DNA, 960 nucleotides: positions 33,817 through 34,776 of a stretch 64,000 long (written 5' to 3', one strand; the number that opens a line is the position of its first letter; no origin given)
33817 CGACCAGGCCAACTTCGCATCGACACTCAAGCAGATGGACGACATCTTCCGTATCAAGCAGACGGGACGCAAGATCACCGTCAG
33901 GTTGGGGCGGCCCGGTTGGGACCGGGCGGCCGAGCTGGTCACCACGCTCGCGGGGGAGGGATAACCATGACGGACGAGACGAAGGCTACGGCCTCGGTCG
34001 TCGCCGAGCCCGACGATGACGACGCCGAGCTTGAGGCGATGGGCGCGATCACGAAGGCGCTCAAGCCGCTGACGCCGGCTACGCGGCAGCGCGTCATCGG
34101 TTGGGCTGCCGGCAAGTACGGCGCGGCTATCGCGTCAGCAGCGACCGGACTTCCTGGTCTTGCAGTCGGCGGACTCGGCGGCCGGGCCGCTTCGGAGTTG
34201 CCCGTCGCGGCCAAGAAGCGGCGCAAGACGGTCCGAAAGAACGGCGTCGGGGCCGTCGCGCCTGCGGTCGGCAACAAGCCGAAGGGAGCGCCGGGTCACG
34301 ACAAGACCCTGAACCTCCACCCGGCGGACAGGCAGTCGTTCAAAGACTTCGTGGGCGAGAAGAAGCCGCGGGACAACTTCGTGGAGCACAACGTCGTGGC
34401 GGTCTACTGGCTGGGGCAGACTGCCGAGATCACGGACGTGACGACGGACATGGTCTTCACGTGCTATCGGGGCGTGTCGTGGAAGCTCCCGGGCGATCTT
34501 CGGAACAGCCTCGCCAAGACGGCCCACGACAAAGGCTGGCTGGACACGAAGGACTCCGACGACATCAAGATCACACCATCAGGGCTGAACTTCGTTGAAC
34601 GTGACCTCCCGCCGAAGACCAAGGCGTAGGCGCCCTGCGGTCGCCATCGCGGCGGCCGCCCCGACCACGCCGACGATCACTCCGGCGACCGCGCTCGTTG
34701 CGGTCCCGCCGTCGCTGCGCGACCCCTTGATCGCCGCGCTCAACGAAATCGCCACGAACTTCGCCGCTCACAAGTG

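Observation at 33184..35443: Uncharacterised three-gene cassette: three proteins ending in a related winged-helix module, one with a HEPN-like RNxxGxxH motif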

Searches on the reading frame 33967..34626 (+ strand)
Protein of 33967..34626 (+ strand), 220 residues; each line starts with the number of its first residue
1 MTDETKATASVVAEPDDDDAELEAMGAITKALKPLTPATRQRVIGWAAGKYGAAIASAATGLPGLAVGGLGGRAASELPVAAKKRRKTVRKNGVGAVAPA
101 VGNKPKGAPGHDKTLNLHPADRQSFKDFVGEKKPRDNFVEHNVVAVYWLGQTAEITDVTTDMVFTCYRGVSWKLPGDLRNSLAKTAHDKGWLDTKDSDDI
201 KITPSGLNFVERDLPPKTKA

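Call 10: search_protein_families(library=pfam, proteins=[window:33967-34626:+], max_evalue=1)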
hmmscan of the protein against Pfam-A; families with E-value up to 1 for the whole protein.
window:33967-34626:+ (220 aa): 0 families

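Call 11: search_protein_families(library=padloc, proteins=[window:33967-34626:+], max_evalue=1)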
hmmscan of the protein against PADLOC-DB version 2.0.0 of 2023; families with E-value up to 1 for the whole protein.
window:33967-34626:+ (220 aa): 0 families

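Call 12: search_protein_families(library=ncbifam, proteins=[window:33967-34626:+], max_evalue=1)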
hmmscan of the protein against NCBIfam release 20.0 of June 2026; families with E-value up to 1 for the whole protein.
window:33967-34626:+ (220 aa): 0 families

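Call 14: search_protein_families(library=phrogs, proteins=[window:33967-34626:+], max_evalue=1)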
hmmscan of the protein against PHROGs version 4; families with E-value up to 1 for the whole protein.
window:33967-34626:+ (220 aa): 2 families
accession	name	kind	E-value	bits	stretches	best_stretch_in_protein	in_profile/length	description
phrog_34087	-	unknown function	0.074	14.3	1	52-91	56-97/101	-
phrog_4415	-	other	0.53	10.7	1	63-114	22-71/279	peptidase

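Call 25: find_homologous_proteins(query=window:33967-34626:+)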
Query window:33967-34626:+ (220 aa): 12 proteins with E <= 0.001 among 917 candidates.
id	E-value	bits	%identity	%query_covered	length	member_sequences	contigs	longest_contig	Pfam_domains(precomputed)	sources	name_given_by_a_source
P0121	7.9e-142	488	100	100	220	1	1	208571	-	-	-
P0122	3.1e-89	316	69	100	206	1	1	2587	-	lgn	-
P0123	1.7e-65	239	55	89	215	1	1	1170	-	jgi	jgi:hypothetical protein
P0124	4.1e-59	218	53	89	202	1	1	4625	-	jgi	jgi:hypothetical protein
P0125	1.5e-58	216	54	100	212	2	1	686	-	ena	-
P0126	1.4e-55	206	50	86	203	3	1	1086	-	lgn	-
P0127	2.2e-55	206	50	89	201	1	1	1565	-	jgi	jgi:hypothetical protein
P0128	4.4e-55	205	53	91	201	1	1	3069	-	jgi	jgi:hypothetical protein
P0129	9.2e-54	200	51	91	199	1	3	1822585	-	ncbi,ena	-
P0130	1.1e-44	171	44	87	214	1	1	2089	-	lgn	-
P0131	1.0e-42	164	45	93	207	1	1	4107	-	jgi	jgi:hypothetical protein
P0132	6.1e-40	155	47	80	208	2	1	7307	-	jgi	jgi:hypothetical protein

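Call 58: predict_structure(alignment_id=A2)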
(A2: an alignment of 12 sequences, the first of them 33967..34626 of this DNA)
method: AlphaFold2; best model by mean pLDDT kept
length: 220 residues; sequences in the alignment: 12
mean_pLDDT: 71.4   pTM: 0.49
mean pLDDT of the five models: 71.4, 70.8, 66.1, 65.0, 64.2
residues with pLDDT >= 90: 56; 70-90: 84; 50-70: 21; < 50: 59
segments of 3 or more residues with pLDDT < 50: 6-13, 57-104
pLDDT, mean of each block of 10 residues (from residue 1): 47 62 82 84 82 56 34 34 35 37 55 84 90 87 94 90 93 90 91 88 89 66
secondary structure, 60 per line:
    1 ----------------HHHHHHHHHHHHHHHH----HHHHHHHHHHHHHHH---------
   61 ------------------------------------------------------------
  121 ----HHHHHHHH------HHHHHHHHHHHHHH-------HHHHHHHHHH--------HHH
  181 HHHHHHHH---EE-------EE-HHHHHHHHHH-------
elements in order: H17-32 H37-51 H125-132 H139-152 H160-169 H178-188 H204-213

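Call 63: fold_search(model_id=the predicted structure, library=pdb)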
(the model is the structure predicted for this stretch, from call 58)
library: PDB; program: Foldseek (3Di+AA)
matches with E <= 10: 462; with E <= 0.001: 0
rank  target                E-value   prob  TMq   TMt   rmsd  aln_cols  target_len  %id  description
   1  5xnh_A                2.3e-01  0.30  0.17  0.12  10.4       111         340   11  Crystal structure of the branched-chain polyamine synthase (BpsA) in complex with spermidine (released 2017-10-04)
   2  8h0v_u                2.6e-01  0.95  0.25  0.66   2.6        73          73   15  RNA polymerase II transcribing a chromatosome (type I) (released 2022-12-07)
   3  5xnh_H                3.3e-01  0.60  0.24  0.17   9.8       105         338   10  Crystal structure of the branched-chain polyamine synthase (BpsA) in complex with spermidine (released 2017-10-04)
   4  5xnc_A                3.5e-01  0.23  0.17  0.11  10.2       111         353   11  Crystal structure of the branched-chain polyamine synthase (BpsA) in complex with N4-aminopropylspermidine and 5-methy (released 2018-08-15)
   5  1zao                  3.9e-01  0.84  0.27  0.22   7.5        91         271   14  Crystal Structure of A.fulgidus Rio2 Kinase Complexed With ATP and Manganese Ions (released 2005-06-21)
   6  5xnf_A                4.4e-01  0.51  0.24  0.16   9.8       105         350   11  Crystal structure of the branched-chain polyamine synthase (BpsA) from Thermococcus kodakarensis (released 2018-08-15)
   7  5xnc_B                4.4e-01  0.21  0.17  0.11   9.6       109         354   11  Crystal structure of the branched-chain polyamine synthase (BpsA) in complex with N4-aminopropylspermidine and 5-methy (released 2018-08-15)
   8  4aih_B                4.7e-01  0.54  0.24  0.36   5.8        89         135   16  Crystal structure of RovA from Yersinia in its free form (released 2012-09-12)
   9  7pg7                  4.7e-01  0.51  0.24  0.17   5.5        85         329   15  10-decarboxylase TamK from Streptomyces tsukubaensis (released 2022-08-24)
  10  5zyr_A                5.9e-01  0.28  0.22  0.17   5.4        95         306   13  Crystal structure of the reductase (C1) component of p-hydroxyphenylacetate 3-hydroxylase (HPAH) from Acinetobacter ba (released 2019-06-05)
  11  22oz_B                6.2e-01  0.69  0.26  0.34   5.5        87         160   14  Structural insights into HpaR-mediated recognition of hrpX and hrpG in Xanthomonas campestris pv. campestris (released 2026-03-11)
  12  1zar                  6.2e-01  0.66  0.26  0.22   6.4        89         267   16  Crystal Structure of A.fulgidus Rio2 Kinase Complexed With ADP and Manganese Ions (released 2005-06-21)
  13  2wte_A                8.3e-01  0.38  0.24  0.24   7.7        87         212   18  The structure of the CRISPR-associated protein, Csa3, from Sulfolobus solfataricus at 1.8 angstrom resolution. (released 2010-09-22)
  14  4hv6_B                8.8e-01  0.84  0.27  0.42   2.6        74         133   14  Structure of MNTR H77A mutant in apo- and mn-bound forms (released 2012-11-21)
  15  6l0o                  8.8e-01  0.60  0.24  0.62   2.7        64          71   11  WH domain of human MCM8 (released 2020-04-29)
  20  9ipu_I                1.1e+00  0.57  0.25  0.64   3.1        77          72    9  cryo-EM structure of the RNF168(1-193)/UbcH5c-Ub ubiquitylation module bound to H1.0-K63-Ub3 modified chromatosome (released 2024-10-02)
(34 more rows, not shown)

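Call 82: search_solved_structures(query=A2, max_evalue=10)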
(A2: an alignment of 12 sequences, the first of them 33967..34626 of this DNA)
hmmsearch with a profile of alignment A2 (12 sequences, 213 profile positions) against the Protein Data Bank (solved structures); distinct sequences matched with E-value up to 10: 1.
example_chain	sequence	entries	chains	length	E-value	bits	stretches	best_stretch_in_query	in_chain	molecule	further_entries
1dd3_A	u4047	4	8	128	0.6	13.2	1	21-77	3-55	50S RIBOSOMAL PROTEIN L7/L12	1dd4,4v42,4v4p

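Call 93: search_protein_families(library=pfam, alignment_id=A5, max_evalue=10)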
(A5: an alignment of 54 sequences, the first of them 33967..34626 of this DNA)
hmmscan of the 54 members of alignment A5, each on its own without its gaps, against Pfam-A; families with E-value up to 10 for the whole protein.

A. member 1, window:33967-34626:+ (220 aa): 0 families

B. families by the number of members that match (of 54 scanned): 37 families (the first 25 are shown)
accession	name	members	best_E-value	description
PF03551.20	PadR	4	0.0054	Transcriptional regulator PadR-like family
PF20223.3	DUF6582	2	0.0065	Family of unknown function (DUF6582)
PF03501.21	S10_plectin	2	0.088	Plectin/S10 domain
PF02087.21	Nitrophorin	1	0.0017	Nitrophorin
PF14758.12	NSP2_assoc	1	0.0034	Non-essential region of nsp2 of arterivirus polyprotein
PF00258.30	Flavodoxin_1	1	0.0041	Flavodoxin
PF09006.16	Surfac_D-trimer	1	0.014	Lung surfactant protein D coiled-coil trimerisation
PF23870.1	DUF7225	1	0.016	Domain of unknown function (DUF7225)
PF15914.10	FAM193_C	1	0.018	FAM193 family C-terminal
PF21980.2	MksE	1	0.027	Condensin complex protein MksE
PF10884.14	DUF2683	1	0.035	Protein of unknown function (DUF2683)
PF07381.18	EarA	1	0.043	EarA-like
PF09179.16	TilS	1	0.045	TilS substrate binding domain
PF23991.1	DUF7310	1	0.049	Coiled-coil region of unknown function (DUF7310)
PF01785.22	Closter_coat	1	0.052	Closterovirus coat protein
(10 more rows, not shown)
